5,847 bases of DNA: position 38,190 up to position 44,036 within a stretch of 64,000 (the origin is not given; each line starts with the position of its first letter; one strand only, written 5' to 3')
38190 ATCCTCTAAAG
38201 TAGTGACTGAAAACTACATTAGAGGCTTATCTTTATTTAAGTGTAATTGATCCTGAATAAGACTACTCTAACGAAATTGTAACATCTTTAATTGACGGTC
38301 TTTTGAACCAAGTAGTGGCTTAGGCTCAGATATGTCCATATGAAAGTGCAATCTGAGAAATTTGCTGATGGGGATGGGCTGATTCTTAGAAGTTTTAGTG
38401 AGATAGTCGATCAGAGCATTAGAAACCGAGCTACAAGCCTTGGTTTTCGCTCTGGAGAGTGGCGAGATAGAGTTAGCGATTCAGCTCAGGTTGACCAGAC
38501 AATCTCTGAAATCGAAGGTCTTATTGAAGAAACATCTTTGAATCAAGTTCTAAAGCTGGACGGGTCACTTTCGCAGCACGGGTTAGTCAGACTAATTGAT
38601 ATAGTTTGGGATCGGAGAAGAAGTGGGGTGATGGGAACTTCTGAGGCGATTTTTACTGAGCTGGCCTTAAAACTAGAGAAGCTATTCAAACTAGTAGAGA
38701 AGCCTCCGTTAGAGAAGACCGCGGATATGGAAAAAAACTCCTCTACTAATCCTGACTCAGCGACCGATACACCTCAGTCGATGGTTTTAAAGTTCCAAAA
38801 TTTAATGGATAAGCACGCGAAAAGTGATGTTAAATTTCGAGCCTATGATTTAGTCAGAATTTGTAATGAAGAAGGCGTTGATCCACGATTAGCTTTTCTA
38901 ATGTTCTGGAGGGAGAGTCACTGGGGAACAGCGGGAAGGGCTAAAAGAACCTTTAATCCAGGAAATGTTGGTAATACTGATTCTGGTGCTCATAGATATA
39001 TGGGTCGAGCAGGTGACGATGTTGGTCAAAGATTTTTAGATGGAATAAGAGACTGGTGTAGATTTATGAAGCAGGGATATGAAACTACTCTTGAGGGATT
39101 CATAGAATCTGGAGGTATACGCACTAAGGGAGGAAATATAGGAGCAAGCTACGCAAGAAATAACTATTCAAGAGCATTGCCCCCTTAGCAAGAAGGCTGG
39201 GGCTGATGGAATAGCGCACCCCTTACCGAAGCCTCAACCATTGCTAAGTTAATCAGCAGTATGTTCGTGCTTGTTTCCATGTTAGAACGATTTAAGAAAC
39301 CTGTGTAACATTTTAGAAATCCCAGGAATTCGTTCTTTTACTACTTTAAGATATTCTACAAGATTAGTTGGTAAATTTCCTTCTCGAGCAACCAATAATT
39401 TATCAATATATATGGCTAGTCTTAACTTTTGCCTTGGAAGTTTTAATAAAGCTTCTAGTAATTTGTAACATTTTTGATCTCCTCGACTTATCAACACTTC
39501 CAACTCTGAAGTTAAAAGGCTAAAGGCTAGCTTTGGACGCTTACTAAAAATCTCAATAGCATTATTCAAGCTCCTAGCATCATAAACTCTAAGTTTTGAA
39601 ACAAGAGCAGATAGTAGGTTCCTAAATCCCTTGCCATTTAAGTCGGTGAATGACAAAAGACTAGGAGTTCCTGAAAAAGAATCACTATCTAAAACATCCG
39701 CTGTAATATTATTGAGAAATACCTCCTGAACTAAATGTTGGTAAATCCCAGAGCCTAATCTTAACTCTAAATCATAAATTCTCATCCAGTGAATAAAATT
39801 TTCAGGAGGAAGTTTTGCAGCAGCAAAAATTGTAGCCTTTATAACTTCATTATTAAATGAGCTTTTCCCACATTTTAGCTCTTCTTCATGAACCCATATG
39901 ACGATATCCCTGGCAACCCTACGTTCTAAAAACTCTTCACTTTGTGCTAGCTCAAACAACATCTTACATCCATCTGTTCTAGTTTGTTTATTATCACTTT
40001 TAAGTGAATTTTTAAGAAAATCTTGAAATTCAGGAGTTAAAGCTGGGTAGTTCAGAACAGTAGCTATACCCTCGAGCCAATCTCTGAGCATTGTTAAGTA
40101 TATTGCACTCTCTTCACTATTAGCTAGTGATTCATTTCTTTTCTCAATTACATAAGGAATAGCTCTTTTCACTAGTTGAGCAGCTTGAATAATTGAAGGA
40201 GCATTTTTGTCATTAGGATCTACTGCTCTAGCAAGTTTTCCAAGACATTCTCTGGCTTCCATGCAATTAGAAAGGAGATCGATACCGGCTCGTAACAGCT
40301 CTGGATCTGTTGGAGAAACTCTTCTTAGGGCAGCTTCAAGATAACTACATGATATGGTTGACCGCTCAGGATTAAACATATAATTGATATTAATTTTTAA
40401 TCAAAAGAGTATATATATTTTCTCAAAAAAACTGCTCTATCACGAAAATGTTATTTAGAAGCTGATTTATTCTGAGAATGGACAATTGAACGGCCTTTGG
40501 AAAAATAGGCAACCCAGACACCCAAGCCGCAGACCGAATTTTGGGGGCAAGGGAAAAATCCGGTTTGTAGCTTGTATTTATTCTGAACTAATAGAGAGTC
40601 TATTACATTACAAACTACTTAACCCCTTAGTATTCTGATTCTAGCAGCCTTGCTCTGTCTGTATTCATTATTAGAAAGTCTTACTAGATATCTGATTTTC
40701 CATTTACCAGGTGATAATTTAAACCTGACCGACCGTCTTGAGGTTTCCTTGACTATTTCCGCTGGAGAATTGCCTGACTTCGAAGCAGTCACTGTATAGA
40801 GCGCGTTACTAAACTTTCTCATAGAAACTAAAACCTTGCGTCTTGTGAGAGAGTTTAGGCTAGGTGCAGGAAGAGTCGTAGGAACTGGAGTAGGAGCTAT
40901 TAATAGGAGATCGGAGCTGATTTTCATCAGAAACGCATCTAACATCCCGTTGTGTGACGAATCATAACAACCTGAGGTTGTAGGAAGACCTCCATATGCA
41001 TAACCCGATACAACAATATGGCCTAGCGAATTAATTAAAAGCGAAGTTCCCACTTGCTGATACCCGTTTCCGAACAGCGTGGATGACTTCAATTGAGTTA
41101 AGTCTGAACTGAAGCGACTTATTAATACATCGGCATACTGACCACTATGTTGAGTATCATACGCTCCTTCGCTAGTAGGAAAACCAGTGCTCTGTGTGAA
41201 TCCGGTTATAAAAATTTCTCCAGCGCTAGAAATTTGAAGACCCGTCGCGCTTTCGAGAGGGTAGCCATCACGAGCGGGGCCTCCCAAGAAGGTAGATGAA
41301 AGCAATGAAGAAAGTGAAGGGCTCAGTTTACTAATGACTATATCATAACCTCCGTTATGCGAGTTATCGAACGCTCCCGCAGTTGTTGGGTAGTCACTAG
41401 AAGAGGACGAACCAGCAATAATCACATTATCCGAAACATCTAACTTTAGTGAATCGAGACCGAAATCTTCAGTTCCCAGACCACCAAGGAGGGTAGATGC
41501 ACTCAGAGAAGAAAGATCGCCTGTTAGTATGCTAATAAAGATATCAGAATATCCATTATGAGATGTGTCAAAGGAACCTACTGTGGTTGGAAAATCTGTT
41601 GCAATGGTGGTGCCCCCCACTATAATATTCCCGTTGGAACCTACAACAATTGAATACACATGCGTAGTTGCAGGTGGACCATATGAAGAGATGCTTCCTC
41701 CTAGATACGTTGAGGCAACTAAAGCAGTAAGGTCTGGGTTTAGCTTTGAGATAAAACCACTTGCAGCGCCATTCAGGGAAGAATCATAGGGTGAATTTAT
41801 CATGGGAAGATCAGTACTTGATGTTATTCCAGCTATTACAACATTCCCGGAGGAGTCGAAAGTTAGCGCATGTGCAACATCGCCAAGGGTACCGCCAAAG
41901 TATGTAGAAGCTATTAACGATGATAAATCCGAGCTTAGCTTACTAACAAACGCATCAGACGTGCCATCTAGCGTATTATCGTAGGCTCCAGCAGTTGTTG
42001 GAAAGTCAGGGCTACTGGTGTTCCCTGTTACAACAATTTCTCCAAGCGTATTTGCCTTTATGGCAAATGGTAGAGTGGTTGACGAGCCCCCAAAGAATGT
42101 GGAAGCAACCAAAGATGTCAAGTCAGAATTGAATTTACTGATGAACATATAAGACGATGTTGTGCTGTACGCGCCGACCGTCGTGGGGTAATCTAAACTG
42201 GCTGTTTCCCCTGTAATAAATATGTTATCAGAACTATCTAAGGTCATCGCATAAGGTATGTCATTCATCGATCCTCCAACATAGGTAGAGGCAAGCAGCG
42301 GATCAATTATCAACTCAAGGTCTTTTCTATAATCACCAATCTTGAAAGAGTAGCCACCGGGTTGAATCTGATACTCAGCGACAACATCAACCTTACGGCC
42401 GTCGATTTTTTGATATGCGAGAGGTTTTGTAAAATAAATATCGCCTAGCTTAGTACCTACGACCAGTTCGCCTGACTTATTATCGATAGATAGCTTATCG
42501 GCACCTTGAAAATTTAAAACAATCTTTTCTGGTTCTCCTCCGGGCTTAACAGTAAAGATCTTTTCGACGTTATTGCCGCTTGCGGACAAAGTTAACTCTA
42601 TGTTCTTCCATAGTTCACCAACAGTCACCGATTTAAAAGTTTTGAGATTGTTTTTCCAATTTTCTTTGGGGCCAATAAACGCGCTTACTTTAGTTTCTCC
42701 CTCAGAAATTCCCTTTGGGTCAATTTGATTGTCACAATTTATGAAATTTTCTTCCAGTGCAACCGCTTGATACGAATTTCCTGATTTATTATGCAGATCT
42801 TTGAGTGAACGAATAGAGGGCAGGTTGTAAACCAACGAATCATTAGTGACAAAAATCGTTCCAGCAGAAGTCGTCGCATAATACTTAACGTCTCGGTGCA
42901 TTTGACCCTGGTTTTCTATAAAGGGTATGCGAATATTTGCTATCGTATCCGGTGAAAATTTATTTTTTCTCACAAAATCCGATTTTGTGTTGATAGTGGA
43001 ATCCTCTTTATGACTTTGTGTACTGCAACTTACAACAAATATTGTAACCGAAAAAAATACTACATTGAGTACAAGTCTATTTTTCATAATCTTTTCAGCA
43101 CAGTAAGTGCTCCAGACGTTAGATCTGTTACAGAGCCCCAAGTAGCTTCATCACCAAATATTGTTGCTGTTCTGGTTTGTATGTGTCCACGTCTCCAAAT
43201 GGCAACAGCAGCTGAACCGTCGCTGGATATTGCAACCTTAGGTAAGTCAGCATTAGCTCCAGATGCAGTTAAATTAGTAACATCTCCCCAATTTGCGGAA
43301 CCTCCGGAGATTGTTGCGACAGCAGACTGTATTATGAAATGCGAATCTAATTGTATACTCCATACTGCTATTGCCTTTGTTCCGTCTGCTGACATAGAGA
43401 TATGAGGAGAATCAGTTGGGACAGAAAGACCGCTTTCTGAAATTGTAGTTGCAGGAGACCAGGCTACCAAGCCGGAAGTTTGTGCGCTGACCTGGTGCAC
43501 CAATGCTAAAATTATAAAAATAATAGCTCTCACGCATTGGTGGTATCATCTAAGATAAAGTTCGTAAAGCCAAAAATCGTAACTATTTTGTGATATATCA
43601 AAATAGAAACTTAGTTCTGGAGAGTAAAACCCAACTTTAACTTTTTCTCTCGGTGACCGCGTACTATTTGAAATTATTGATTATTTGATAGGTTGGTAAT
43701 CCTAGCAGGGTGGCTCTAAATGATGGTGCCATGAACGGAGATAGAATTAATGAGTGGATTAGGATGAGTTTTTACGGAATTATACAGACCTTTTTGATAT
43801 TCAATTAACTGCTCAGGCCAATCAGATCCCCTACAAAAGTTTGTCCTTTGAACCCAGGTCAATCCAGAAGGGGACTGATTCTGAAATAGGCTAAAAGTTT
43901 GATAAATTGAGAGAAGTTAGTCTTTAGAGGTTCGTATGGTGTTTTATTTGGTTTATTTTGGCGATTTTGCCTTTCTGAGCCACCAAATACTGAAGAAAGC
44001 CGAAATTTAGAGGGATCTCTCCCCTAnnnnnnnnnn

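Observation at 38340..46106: Two glucosaminidase-domain paralogs with gene-converted 3' ends bracket a 6.9-kb cassette of secreted proteins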

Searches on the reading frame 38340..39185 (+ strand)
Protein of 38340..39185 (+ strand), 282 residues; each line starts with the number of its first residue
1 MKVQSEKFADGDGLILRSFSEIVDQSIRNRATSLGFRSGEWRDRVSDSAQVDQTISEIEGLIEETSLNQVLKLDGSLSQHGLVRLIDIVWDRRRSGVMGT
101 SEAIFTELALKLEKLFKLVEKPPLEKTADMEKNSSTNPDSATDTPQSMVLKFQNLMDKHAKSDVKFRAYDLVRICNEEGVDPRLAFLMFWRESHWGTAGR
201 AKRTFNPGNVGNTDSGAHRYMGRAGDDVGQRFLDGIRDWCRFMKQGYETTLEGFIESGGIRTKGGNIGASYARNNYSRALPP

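Call 5: search_protein_families(library=pfam, proteins=[window:38340-39185:+], max_evalue=1)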
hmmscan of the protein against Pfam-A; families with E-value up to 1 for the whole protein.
window:38340-39185:+ (282 aa): 1 family
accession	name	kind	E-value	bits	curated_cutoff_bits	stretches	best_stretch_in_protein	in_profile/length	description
PF01832.25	Glucosaminidase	-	0.15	13.2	30.2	1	172-220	5-50/123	Mannosyl-glycoprotein endo-beta-N-acetylglucosaminidase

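Call 47: search_protein_families(library=phrogs, proteins=[window:38340-39185:+], max_evalue=0.01)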
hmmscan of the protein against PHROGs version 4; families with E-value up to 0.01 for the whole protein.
window:38340-39185:+ (282 aa): 0 families
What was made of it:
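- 38385..38699 (+): A: orphan all-helical N-domain (aa 16-120). No Pfam or PHROG hit (calls 5, 47).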

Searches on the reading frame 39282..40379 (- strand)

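Call 5: search_protein_families(library=pfam, proteins=[window:39282-40379:-], max_evalue=1)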
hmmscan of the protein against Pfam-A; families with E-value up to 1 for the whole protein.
window:39282-40379:- (365 aa): 1 family
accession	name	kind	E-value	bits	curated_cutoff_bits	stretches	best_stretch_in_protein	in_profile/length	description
PF13586.12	DDE_Tnp_1_2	-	0.045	14.6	29.2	1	78-103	61-86/86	Transposase DDE domain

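Call 47: search_protein_families(library=phrogs, proteins=[window:39282-40379:-], max_evalue=0.01)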
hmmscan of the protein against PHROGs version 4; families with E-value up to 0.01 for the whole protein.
window:39282-40379:- (365 aa): 0 families

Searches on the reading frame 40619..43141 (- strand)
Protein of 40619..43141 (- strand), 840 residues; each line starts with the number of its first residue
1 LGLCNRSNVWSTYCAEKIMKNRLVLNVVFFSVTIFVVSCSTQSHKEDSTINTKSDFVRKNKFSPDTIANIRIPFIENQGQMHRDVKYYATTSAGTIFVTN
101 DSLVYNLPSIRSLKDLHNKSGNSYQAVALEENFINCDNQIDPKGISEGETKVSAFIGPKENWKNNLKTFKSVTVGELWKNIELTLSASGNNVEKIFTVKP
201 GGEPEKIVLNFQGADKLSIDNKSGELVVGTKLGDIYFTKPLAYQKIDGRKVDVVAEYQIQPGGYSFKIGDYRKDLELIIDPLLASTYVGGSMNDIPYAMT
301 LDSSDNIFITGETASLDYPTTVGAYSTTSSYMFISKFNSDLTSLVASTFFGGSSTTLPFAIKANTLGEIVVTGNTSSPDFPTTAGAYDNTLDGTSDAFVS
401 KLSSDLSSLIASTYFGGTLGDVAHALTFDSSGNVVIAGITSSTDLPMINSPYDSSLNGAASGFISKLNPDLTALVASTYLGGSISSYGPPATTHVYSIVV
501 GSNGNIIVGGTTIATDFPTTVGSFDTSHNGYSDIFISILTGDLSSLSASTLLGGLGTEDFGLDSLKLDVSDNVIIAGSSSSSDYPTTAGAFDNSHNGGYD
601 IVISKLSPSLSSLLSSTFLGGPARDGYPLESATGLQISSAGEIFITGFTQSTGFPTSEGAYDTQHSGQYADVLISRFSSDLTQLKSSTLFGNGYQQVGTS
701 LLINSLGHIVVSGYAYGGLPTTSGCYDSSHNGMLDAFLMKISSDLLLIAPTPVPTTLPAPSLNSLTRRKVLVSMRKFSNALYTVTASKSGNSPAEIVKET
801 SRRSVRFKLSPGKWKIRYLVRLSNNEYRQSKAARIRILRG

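Call 5: search_protein_families(library=pfam, proteins=[window:40619-43141:-], max_evalue=1)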
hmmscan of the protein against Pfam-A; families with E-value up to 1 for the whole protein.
window:40619-43141:- (840 aa): 4 families
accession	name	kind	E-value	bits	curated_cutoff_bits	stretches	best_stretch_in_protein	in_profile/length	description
PF25778.1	DUF7948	-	1.3e-51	176.2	27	1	74-282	1-214/214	Domain of unknown function (DUF7948)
PF06739.17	SBBP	-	3.5e-10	40.1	20.5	3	285-315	3-34/38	Beta-propeller repeat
PF07210.18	DUF1416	-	0.0012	19.1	23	1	788-828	43-82/97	Protein of unknown function (DUF1416)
PF21294.4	Polysacc_lyase_14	-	0.012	15.8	27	0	470-496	185-211/215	Polysaccharide lyase 14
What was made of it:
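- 40619..43087 (-): 822-aa lipoprotein with DUF7948 and SBBP beta-propeller repeats. Pfam E = 1.3e-51 and 3.5e-10 (call 5).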

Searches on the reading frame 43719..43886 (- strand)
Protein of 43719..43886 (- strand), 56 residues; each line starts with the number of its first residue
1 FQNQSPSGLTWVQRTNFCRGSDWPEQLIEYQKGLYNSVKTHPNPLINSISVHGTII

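Call 78: search_protein_families(library=pfam, proteins=[window:43719-43886:-], max_evalue=1)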
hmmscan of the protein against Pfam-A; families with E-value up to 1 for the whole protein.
seq(56 aa): 0 families
